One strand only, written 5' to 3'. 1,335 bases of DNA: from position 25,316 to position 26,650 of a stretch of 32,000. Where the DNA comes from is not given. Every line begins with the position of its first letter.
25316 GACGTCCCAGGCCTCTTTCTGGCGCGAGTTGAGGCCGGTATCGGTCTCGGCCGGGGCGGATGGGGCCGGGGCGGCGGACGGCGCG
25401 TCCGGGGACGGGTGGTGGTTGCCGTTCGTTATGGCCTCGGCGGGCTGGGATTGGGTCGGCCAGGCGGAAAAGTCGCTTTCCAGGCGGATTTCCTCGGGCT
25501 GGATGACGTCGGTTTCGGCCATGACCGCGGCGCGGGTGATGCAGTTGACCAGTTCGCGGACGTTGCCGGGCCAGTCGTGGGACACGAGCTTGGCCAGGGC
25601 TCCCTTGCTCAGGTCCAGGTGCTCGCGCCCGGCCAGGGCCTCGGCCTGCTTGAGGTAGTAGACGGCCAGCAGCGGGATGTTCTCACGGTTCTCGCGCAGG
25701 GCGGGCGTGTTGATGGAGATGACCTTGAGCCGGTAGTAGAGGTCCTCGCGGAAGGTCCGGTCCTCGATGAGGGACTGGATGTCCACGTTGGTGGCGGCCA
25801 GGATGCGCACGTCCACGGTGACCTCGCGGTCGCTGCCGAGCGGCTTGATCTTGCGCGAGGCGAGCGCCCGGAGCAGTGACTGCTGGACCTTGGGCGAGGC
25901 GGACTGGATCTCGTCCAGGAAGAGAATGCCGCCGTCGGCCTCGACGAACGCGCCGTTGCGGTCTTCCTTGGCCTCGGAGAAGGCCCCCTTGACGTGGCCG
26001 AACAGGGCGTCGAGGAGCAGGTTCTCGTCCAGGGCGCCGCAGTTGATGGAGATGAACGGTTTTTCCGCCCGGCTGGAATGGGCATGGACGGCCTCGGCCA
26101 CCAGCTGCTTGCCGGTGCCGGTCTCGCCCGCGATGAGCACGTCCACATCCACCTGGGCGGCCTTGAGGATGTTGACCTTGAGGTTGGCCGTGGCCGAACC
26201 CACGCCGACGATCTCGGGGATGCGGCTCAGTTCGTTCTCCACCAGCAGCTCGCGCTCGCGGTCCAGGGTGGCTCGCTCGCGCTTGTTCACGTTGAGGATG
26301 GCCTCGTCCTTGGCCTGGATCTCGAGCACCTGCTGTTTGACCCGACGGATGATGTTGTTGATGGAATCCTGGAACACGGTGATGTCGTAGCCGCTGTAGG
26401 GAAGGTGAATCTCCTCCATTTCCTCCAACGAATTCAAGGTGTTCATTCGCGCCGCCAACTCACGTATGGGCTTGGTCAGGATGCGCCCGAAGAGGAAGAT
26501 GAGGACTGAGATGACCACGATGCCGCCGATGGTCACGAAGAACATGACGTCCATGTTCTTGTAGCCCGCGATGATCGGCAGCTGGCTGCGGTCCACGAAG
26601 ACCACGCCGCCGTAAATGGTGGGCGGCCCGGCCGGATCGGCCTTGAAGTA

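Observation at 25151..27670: Atypical sigma-54 activator: transmembrane with a large extracytoplasmic sensor, a GAFSEA loop, and a winged-helix DNA-binding domain instead of Fis-type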

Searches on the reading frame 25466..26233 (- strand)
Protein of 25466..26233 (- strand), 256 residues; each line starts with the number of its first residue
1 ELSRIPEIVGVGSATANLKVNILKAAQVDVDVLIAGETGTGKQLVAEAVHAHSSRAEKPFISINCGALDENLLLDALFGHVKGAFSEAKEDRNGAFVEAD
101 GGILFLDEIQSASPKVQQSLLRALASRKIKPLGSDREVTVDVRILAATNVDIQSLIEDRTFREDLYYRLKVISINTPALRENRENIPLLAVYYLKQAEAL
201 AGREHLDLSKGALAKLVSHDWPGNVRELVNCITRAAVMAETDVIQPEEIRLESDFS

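Call 67: search_solved_structures(query=window:25466-26233:-, max_evalue=1e-30, show_alignments=2)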
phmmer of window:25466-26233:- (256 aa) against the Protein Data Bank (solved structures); distinct sequences matched with E-value up to 1e-30: 35.
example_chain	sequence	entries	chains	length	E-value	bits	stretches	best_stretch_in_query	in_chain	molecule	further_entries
1ojl_A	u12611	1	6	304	1.3e-64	221.6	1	9-251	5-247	TRANSCRIPTIONAL REGULATORY PROTEIN ZRAR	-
9qq6_C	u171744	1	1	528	2.9e-62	213.9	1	22-249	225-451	Nif-specific regulatory protein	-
6jdi_A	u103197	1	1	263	1.9e-58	201.4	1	7-245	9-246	Nitrogen assimilation regulatory protein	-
7ejw_C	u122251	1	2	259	9.4e-58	199.1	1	7-245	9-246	Transcriptional regulator FleQ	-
5exp_A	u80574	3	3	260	9.5e-58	199.1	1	7-245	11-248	Transcriptional regulator FleQ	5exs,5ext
6j7e_A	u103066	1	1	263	9.8e-58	199.1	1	7-245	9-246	Nitrogen assimilation regulatory protein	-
5exx_A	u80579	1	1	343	2.1e-57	198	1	7-245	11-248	Transcriptional regulator FleQ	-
6jdl_A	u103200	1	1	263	2.6e-57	197.7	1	7-245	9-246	Nitrogen assimilation regulatory protein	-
8pb9_D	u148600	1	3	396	3.1e-57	197.4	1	7-245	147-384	Transcriptional regulator FleQ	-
6iy8_A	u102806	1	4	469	3.7e-57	197.2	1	9-240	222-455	Positive regulator CapR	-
8p53_C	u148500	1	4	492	5.1e-57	196.7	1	7-245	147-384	Transcriptional regulator FleQ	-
26jl_A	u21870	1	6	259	3.9e-54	187.3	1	15-244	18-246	Flagellar regulatory protein A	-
4qhs_A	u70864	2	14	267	1.1e-52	182.6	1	17-253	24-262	Flagellar regulatory protein C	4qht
1ny6_A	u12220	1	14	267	4e-52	180.7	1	22-246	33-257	transcriptional regulator (NtrC family)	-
4ly6_A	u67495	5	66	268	4e-52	180.7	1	22-246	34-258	Transcriptional regulator (NtrC family)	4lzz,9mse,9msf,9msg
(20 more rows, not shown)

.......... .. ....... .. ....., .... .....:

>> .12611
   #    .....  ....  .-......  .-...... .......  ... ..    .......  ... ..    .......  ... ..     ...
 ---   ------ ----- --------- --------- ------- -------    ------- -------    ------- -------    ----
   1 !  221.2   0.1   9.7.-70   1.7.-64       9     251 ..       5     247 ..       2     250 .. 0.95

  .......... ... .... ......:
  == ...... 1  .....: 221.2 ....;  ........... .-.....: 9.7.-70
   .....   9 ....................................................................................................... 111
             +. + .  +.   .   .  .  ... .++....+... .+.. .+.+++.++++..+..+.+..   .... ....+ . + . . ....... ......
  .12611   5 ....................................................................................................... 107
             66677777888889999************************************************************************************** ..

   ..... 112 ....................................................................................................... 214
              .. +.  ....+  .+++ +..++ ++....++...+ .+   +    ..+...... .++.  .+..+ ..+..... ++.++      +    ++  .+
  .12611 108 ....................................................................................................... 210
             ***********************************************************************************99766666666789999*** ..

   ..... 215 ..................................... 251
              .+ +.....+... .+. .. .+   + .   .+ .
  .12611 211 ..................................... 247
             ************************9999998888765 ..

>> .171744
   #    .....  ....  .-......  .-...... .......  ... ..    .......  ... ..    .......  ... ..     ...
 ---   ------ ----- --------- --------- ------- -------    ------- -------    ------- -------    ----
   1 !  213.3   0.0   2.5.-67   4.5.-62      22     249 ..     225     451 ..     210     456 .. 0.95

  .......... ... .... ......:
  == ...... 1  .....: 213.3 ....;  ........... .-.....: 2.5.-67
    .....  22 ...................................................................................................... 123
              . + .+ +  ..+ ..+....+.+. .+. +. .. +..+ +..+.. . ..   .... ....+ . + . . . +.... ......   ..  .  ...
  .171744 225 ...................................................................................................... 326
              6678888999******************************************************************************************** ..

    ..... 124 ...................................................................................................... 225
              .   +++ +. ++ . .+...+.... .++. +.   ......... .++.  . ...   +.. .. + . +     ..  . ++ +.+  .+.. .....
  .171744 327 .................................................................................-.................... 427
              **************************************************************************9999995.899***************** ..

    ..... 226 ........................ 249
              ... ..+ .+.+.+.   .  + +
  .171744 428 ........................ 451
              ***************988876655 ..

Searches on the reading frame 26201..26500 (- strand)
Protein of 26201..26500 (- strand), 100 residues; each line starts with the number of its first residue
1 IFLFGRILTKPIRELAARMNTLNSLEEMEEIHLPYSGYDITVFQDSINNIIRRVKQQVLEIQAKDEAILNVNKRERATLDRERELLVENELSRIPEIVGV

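Call 49: search_protein_families(library=pfam, proteins=[window:26201-26500:-], max_evalue=10)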
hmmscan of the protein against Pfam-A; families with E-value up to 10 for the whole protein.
window:26201-26500:- (100 aa): 1 family
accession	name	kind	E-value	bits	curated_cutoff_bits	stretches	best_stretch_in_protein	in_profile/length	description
PF00672.30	HAMP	-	0.015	16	25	1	3-22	1-20/53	HAMP domain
